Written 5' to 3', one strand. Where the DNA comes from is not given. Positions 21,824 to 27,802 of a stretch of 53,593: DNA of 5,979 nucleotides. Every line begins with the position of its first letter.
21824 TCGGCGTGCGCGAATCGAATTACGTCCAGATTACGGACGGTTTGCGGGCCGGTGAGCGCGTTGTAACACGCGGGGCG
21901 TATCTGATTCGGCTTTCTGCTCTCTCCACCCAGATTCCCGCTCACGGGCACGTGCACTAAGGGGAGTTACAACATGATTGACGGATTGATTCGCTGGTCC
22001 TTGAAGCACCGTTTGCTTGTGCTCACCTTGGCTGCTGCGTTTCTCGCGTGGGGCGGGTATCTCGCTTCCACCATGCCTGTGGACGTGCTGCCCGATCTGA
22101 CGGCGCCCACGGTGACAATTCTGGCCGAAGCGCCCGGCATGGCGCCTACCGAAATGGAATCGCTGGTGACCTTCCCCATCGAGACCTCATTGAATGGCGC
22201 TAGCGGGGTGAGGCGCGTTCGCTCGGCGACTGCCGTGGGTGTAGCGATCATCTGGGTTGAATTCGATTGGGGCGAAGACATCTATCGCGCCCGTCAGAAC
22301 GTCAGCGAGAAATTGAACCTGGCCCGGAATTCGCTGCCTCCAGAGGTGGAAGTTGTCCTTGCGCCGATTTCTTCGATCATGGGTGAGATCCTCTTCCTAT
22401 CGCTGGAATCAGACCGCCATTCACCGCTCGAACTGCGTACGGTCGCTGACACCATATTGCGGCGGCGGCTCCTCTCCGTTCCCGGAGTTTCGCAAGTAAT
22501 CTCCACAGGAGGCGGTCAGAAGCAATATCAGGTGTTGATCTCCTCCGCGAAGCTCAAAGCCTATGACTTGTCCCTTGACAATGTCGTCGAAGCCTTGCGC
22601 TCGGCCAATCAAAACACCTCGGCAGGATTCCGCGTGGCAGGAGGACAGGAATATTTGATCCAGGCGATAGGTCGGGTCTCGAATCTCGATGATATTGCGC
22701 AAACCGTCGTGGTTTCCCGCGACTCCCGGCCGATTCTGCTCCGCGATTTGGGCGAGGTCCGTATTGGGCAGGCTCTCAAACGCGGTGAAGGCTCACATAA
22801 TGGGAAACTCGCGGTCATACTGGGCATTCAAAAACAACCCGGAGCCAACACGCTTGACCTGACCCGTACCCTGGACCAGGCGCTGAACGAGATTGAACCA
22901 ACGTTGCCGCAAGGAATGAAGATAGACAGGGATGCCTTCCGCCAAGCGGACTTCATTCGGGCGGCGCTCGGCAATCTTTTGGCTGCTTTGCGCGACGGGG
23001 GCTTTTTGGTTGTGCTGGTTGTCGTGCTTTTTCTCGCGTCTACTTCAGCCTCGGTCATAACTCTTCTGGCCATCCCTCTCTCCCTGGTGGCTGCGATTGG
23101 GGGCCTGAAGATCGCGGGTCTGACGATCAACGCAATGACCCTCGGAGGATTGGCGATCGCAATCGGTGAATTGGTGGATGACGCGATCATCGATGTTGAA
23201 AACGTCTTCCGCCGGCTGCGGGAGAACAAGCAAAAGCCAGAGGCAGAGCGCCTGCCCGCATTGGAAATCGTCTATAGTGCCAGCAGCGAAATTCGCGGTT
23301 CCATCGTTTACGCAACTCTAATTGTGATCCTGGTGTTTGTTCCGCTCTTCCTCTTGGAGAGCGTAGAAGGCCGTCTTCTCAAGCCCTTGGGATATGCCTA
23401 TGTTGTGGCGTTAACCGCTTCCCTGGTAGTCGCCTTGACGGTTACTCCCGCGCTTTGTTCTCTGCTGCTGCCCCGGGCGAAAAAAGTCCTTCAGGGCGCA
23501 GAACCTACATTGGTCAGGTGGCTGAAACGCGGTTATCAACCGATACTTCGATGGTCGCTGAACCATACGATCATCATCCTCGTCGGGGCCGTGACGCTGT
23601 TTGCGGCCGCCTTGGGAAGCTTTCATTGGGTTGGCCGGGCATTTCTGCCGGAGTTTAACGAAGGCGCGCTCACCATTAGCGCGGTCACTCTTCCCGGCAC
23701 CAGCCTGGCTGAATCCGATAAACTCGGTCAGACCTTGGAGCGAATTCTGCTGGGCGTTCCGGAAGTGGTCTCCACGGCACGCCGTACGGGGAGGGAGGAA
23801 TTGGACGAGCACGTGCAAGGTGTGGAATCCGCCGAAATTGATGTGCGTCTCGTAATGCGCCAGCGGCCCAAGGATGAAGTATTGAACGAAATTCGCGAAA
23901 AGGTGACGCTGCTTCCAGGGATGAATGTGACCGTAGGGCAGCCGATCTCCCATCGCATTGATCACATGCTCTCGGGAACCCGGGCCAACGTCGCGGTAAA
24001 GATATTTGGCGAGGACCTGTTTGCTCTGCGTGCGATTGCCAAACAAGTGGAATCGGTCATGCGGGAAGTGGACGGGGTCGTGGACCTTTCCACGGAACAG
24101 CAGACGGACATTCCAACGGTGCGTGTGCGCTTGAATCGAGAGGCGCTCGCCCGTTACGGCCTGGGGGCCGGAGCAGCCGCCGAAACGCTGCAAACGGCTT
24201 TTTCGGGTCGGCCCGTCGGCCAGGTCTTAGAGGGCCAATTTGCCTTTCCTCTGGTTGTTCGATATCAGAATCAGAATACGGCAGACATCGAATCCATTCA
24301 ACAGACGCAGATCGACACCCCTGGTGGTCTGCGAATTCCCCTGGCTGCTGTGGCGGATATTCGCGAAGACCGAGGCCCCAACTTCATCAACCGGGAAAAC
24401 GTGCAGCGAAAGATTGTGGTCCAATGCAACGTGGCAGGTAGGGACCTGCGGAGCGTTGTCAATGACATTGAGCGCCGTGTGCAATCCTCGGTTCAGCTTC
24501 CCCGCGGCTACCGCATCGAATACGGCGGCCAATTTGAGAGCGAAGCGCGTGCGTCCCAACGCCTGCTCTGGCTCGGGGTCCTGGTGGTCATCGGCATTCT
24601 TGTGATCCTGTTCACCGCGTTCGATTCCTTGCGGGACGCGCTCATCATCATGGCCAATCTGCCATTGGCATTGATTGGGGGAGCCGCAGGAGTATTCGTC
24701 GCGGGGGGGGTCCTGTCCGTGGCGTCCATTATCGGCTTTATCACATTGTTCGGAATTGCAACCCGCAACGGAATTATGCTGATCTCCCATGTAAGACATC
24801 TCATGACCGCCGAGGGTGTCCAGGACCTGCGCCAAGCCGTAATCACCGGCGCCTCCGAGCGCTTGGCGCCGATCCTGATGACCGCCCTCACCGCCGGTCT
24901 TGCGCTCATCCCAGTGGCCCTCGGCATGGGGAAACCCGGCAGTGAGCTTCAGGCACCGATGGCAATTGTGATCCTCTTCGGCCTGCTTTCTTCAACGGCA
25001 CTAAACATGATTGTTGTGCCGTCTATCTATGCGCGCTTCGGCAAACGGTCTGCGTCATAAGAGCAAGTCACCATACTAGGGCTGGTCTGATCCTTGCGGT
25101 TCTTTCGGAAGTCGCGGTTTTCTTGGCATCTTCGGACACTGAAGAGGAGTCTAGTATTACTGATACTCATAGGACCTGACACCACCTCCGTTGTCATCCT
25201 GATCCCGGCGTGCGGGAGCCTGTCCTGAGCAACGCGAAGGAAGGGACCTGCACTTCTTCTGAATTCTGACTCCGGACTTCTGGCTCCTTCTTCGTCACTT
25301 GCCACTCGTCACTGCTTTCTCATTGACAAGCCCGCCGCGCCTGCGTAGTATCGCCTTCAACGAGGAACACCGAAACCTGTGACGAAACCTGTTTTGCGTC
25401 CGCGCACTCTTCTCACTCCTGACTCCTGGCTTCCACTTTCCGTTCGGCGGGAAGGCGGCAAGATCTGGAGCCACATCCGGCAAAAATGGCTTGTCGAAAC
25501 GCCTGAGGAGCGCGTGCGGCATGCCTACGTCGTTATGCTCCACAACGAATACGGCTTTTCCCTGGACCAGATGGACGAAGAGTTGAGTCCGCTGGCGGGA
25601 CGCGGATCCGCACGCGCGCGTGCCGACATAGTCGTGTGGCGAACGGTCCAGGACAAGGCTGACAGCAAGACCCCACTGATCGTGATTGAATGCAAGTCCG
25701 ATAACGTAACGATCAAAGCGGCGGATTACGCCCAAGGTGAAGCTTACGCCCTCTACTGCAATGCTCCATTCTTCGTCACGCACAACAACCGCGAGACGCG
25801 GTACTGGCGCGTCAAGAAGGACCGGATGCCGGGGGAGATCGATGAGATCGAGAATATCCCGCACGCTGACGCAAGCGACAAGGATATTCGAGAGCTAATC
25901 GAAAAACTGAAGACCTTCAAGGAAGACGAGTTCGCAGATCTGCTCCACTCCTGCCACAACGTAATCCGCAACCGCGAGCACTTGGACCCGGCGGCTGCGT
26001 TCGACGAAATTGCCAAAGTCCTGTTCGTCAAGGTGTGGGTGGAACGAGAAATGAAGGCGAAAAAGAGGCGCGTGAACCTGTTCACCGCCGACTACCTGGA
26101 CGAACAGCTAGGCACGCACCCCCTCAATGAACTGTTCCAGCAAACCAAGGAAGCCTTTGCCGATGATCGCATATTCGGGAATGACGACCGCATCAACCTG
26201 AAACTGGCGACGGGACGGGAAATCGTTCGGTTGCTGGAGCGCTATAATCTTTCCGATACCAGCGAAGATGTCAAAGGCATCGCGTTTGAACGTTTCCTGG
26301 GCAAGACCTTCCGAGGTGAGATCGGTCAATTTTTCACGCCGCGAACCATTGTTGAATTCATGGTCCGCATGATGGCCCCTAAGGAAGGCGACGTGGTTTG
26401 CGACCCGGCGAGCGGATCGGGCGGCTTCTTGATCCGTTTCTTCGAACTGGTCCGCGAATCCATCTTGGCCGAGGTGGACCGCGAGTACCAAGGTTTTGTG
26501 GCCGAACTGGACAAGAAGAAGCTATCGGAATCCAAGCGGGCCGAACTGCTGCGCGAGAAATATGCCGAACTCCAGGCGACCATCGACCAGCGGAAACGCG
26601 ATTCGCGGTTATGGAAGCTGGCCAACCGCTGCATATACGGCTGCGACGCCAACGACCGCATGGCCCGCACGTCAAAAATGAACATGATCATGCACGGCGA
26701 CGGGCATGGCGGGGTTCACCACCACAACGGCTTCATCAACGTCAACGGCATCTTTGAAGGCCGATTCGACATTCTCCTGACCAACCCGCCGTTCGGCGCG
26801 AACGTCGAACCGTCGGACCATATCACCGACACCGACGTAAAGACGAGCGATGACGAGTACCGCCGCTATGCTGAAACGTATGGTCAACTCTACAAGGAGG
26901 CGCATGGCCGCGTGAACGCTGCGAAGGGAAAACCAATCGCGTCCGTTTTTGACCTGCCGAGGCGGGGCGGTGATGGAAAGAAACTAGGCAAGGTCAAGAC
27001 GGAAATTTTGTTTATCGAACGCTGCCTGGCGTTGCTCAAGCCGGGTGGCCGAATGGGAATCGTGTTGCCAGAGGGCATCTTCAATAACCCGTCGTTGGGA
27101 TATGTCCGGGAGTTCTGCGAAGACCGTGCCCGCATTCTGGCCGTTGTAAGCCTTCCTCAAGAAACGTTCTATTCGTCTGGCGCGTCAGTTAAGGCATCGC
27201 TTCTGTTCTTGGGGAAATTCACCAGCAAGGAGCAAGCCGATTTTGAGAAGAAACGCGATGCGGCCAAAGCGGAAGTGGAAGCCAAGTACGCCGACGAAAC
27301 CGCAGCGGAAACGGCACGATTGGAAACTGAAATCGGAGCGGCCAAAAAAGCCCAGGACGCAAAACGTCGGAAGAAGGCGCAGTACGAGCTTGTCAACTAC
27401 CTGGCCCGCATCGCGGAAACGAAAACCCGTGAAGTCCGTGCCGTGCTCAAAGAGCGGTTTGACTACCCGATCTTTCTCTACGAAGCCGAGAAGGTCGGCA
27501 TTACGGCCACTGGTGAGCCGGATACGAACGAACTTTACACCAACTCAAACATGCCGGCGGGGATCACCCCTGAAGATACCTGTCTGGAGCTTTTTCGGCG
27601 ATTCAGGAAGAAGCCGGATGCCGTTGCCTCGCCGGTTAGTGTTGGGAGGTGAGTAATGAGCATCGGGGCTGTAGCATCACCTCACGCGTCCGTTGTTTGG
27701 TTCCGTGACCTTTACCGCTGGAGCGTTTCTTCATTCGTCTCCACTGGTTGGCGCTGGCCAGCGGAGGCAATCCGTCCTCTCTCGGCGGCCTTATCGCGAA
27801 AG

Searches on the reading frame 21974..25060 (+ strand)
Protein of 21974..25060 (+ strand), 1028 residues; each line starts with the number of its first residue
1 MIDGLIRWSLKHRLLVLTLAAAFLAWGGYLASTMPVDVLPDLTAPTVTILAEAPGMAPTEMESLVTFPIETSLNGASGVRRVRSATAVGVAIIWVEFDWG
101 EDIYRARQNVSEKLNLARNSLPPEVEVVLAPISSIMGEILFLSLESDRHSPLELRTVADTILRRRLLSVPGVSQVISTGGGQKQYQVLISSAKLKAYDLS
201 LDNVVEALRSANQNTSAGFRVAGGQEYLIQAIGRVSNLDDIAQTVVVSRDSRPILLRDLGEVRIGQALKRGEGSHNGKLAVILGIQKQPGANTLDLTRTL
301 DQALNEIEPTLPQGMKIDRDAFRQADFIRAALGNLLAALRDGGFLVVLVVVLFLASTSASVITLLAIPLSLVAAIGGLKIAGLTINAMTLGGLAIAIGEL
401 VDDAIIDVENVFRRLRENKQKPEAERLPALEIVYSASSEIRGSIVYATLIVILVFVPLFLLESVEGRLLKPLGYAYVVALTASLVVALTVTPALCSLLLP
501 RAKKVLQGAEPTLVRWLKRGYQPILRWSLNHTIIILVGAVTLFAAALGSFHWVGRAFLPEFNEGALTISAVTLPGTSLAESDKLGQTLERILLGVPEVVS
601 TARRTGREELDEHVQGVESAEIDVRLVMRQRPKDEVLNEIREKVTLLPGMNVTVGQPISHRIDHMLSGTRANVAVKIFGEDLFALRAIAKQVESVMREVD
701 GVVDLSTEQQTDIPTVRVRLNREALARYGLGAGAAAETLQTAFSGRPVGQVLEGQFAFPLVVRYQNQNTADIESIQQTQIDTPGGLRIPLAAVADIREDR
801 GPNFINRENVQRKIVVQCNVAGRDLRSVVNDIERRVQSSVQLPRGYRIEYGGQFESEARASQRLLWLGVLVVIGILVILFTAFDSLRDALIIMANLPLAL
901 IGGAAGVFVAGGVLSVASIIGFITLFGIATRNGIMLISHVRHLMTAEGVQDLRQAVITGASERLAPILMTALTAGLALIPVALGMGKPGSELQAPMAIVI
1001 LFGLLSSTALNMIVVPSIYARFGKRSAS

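Call 20: search_protein_families(library=pfam, proteins=[window:21974-25060:+], max_evalue=0.00001)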
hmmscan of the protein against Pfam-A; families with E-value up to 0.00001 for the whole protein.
window:21974-25060:+ (1028 aa): 1 family
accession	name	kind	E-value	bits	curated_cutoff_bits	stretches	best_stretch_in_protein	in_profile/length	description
PF00873.25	ACR_tran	-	2.3e-268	893.4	28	1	6-1021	2-1019/1021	AcrB/AcrD/AcrF family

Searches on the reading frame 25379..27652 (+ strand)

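Call 20: search_protein_families(library=pfam, proteins=[window:25379-27652:+], max_evalue=0.00001)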
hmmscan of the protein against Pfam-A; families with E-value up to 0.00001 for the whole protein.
window:25379-27652:+ (757 aa): 4 families
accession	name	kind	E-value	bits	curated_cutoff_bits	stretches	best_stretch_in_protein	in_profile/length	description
PF02384.22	N6_Mtase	-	1.3e-31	110.6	20.4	3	295-362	2-72/311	N-6 DNA Methylase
PF13588.12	HSDR_N_2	-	2.7e-19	69.7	25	1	42-161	1-110/110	Type I restriction enzyme R protein N terminus (HSDR_N)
PF01170.24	UPF0020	-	6.4e-08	33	22.3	1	324-477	16-136/197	RMKL-like, methyltransferase domain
PF07669.17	Eco57I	-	1.8e-07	31.8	25.3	0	539-591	110-164/171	Eco57I restriction-modification methylase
